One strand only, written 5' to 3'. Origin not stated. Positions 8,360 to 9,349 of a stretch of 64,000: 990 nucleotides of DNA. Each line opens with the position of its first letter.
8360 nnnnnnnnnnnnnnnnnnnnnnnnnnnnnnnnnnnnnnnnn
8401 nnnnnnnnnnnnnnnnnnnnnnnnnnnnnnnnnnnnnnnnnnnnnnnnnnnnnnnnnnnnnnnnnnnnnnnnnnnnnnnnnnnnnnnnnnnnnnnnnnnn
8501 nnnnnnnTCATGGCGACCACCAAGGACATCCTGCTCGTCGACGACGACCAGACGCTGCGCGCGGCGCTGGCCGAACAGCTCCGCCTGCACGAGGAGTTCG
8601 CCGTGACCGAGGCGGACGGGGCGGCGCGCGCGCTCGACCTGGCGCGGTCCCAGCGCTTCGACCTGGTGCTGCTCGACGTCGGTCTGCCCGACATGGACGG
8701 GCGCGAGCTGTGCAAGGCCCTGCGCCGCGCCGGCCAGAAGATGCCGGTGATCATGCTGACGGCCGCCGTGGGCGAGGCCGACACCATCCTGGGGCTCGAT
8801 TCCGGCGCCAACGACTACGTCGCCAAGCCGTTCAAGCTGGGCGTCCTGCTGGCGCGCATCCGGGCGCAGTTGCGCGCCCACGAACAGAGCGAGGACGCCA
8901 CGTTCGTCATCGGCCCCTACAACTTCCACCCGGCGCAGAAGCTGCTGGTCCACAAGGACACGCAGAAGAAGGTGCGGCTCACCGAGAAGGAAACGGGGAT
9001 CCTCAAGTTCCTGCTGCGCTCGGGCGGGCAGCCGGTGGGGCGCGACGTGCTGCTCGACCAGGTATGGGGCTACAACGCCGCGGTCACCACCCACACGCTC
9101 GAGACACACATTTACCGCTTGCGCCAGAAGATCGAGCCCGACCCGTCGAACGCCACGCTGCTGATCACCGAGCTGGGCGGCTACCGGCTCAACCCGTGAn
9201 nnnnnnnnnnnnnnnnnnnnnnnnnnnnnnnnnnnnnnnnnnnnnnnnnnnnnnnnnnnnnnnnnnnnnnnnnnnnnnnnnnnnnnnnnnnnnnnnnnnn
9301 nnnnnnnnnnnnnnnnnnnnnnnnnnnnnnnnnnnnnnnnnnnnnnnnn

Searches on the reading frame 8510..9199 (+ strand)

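Call 40: search_protein_families(library=pfam, proteins=[window:8510-9199:+], max_evalue=0.00001)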
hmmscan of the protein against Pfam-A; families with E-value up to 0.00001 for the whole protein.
window:8510-9199:+ (229 aa): 2 families
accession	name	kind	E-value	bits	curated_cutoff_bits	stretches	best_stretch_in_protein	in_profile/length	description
PF00072.30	Response_reg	-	2.8e-30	105.2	30.2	1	7-118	1-111/111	Response regulator receiver domain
PF00486.34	Trans_reg_C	-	4.1e-20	72.1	26.2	1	153-227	2-77/77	Transcriptional regulatory protein, C terminal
